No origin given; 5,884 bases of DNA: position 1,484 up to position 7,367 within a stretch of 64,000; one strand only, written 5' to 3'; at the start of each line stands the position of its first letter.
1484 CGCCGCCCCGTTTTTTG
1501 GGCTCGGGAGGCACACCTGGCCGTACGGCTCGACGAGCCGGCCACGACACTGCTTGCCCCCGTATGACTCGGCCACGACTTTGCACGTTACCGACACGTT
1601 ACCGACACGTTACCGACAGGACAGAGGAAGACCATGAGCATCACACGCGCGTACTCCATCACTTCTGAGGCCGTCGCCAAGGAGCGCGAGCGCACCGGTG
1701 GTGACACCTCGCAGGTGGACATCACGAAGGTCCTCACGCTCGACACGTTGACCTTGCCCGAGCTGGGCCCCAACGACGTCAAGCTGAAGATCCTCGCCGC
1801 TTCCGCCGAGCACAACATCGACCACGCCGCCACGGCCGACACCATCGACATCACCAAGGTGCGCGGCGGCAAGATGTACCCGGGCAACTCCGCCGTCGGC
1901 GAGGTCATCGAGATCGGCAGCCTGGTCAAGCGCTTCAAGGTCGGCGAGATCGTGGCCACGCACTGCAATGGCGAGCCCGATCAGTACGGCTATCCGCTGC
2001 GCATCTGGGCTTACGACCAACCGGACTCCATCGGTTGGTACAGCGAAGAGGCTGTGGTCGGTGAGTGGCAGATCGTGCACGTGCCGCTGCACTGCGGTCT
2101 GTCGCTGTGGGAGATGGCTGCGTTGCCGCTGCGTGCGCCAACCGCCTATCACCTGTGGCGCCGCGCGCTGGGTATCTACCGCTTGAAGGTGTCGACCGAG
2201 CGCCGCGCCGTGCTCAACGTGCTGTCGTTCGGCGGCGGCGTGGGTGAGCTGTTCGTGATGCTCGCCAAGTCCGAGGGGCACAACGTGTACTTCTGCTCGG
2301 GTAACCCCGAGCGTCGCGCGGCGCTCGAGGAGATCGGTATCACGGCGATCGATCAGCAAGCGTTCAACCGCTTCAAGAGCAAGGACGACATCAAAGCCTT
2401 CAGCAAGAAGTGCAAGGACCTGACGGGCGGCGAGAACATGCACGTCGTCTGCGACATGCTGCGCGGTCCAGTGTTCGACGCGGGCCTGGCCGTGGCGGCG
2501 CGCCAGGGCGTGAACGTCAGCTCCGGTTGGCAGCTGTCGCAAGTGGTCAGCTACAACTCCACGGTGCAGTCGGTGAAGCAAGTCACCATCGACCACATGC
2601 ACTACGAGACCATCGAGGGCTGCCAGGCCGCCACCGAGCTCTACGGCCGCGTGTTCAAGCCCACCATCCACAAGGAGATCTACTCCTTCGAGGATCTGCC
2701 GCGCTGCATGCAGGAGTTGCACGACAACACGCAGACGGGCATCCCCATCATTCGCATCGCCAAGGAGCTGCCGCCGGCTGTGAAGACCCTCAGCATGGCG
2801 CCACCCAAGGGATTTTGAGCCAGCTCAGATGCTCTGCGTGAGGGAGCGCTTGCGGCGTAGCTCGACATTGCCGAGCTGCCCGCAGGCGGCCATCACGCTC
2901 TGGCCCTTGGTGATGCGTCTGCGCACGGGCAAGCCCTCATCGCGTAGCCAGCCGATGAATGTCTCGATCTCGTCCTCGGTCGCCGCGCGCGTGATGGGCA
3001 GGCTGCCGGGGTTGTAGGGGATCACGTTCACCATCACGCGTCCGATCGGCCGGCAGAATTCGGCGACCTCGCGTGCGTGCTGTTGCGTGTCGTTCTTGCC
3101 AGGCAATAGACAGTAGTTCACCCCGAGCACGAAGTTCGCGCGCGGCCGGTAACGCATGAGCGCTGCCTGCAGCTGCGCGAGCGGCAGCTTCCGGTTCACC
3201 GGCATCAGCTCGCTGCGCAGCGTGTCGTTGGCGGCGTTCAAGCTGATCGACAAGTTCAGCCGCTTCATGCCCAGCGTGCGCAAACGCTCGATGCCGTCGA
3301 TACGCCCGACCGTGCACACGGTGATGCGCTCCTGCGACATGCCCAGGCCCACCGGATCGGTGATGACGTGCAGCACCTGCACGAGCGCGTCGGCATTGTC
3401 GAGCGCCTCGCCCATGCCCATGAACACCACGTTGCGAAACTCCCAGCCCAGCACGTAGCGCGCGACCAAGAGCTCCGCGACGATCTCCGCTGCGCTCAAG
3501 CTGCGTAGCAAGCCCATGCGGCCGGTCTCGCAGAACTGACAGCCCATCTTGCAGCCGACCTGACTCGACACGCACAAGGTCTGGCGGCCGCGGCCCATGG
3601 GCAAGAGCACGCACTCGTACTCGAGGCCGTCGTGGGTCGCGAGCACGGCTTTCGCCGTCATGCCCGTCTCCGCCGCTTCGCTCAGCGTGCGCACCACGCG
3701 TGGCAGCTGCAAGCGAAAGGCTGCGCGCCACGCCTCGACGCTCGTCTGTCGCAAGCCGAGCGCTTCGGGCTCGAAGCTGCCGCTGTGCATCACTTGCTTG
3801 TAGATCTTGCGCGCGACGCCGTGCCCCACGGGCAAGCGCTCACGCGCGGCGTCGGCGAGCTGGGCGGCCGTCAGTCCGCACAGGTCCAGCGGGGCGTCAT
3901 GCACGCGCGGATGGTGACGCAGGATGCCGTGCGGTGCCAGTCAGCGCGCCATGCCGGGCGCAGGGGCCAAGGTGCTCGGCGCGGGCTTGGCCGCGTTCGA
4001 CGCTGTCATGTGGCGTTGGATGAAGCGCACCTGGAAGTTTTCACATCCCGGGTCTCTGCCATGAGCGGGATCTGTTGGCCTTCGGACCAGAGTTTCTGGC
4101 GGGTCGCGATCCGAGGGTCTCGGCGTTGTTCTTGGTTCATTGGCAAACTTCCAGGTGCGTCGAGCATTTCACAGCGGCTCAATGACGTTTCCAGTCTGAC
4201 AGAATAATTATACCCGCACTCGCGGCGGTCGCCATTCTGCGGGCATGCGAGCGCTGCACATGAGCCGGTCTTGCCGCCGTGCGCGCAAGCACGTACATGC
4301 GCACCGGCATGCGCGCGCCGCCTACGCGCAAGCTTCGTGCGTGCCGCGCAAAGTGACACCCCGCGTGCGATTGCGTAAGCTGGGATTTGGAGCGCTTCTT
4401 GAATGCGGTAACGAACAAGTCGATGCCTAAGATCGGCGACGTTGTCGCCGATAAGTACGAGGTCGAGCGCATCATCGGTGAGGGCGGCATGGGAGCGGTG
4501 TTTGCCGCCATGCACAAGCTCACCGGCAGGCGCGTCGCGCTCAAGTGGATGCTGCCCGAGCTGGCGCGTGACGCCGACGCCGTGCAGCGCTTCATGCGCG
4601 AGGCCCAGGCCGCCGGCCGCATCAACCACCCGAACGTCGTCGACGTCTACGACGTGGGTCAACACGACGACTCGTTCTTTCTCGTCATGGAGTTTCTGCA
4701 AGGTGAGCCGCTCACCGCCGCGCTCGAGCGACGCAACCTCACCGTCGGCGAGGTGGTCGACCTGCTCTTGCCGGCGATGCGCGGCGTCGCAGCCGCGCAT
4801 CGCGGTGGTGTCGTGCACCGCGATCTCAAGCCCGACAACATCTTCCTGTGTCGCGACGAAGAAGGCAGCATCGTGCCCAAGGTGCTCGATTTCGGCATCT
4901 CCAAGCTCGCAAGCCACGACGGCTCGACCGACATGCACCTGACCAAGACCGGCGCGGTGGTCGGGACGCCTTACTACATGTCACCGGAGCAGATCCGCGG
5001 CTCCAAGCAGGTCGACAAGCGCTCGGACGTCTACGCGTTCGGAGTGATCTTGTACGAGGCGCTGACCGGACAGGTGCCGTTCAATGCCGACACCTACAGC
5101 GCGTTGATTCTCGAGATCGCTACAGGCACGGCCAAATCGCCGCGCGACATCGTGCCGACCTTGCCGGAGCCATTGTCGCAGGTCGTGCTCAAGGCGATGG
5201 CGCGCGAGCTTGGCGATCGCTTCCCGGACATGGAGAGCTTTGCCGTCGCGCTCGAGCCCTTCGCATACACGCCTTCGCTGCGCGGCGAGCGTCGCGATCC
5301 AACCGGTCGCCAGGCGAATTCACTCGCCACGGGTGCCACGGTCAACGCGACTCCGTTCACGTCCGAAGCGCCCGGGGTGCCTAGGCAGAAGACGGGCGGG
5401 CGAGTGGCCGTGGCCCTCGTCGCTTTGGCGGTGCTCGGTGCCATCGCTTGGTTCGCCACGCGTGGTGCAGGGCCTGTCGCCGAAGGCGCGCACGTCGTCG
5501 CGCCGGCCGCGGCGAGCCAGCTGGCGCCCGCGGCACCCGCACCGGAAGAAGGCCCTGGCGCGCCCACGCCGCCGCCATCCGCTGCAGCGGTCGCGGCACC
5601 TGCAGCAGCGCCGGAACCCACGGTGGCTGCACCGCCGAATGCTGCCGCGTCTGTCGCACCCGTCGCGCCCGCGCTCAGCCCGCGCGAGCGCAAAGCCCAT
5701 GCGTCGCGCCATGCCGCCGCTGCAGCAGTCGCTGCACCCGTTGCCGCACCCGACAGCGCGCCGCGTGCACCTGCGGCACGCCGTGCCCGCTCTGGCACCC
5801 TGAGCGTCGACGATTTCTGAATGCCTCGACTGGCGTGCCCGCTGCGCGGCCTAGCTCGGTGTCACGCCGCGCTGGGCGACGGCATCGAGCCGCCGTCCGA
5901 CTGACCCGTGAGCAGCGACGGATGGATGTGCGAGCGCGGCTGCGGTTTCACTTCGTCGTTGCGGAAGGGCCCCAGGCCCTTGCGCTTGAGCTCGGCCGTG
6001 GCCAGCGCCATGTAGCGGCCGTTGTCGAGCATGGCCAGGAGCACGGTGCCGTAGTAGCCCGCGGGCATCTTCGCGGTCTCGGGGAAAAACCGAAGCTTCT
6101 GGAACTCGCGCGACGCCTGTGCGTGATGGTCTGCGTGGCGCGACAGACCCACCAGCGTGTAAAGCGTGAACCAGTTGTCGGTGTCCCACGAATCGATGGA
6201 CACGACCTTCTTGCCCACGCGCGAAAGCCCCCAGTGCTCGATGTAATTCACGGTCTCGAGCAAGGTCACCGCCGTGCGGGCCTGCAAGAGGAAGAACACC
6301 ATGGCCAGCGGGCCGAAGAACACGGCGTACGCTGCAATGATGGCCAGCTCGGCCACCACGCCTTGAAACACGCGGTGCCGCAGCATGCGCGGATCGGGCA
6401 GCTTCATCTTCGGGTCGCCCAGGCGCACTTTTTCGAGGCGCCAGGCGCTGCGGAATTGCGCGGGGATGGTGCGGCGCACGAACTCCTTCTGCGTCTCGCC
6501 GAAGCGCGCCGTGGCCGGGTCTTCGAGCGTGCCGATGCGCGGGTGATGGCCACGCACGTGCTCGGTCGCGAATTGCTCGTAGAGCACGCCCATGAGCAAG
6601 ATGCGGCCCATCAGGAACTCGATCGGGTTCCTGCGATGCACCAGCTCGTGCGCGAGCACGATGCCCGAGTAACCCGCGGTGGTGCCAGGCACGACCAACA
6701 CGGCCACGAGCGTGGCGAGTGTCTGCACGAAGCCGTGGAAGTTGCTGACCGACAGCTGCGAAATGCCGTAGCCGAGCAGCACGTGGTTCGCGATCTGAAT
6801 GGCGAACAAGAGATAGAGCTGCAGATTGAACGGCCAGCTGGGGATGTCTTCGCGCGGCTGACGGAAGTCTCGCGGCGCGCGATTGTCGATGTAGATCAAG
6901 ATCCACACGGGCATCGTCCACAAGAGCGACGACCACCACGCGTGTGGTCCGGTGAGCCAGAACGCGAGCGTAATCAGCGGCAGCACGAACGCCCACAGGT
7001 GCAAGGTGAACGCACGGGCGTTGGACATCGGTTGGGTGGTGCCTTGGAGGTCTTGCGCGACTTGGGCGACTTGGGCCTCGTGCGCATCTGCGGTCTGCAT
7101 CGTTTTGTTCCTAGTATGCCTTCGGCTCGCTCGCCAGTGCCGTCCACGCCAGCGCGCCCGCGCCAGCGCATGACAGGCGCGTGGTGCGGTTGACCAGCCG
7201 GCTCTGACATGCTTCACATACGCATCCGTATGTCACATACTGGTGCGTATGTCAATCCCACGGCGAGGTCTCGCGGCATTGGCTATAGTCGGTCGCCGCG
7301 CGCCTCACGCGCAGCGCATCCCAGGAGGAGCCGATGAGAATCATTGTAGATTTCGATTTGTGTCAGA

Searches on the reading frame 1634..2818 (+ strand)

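Call 70: search_protein_families(library=pfam, proteins=[window:1634-2818:+], max_evalue=0.0001)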
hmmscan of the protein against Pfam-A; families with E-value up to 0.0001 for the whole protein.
window:1634-2818:+ (394 aa): 2 families
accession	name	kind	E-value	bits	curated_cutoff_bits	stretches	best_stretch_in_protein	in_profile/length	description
PF00107.32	ADH_zinc_N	-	2.3e-12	47.4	31.8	1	202-328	1-118/129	Zinc-binding dehydrogenase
PF08240.17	ADH_N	-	2.1e-07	31.6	23.5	1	45-151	1-103/104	Alcohol dehydrogenase GroES-like domain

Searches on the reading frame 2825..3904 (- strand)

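Call 70: search_protein_families(library=pfam, proteins=[window:2825-3904:-], max_evalue=0.0001)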
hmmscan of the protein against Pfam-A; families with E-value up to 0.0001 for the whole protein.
window:2825-3904:- (359 aa): 1 family
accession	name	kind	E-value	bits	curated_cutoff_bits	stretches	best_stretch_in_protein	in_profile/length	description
PF04055.27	Radical_SAM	-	3.5e-13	50.5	29.5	1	113-274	2-158/166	Radical SAM superfamily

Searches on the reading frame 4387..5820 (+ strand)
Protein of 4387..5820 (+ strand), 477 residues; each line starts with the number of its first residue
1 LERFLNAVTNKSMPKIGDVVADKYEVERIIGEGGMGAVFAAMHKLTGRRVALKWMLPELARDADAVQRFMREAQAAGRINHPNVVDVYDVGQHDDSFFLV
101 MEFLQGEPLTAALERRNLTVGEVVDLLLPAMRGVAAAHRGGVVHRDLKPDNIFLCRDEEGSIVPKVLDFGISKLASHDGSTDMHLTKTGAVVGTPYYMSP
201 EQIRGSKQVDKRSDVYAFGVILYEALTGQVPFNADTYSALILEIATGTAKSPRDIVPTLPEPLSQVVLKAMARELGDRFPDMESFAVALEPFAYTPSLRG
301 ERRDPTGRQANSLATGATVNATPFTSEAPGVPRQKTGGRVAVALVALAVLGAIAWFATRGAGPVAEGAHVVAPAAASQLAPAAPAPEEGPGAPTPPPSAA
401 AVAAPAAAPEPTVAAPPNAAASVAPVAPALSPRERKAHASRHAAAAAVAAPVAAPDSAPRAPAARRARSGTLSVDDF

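Call 70: search_protein_families(library=pfam, proteins=[window:4387-5820:+], max_evalue=0.0001)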
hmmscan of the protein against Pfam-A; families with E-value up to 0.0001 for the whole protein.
window:4387-5820:+ (477 aa): 4 families
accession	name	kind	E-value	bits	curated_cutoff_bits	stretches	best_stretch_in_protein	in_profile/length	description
PF00069.31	Pkinase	-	5e-49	167.5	31.7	1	24-243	1-208/263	Protein kinase domain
PF07714.23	PK_Tyr_Ser-Thr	-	8.5e-31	107.6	23.1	1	26-278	3-248/258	Protein tyrosine and serine/threonine kinase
PF01636.29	APH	-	7.7e-08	32.8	23.2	0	48-111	21-85/239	Phosphotransferase enzyme family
PF03109.22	ABC1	-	3.1e-06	27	22.9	1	60-177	111-219/244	ABC1 atypical kinase-like domain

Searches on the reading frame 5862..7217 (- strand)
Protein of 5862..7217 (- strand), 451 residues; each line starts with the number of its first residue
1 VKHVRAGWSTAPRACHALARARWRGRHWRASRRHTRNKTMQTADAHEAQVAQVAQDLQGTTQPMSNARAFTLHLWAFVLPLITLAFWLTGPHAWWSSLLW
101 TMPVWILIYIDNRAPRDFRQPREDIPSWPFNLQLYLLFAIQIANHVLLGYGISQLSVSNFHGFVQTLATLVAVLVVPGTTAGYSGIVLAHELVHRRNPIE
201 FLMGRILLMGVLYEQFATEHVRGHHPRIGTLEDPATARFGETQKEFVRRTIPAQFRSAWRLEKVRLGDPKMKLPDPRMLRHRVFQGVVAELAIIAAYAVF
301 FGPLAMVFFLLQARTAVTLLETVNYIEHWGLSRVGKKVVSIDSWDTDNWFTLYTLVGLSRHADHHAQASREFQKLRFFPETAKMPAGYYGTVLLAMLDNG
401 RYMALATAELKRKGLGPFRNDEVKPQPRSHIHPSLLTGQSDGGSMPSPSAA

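Call 70: search_protein_families(library=pfam, proteins=[window:5862-7217:-], max_evalue=0.0001)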
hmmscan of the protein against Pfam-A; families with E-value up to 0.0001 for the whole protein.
window:5862-7217:- (451 aa): 1 family
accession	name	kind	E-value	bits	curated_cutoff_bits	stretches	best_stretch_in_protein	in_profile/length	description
PF00487.30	FA_desaturase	-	3.4e-25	89.7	29.7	1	169-377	6-233/253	Fatty acid desaturase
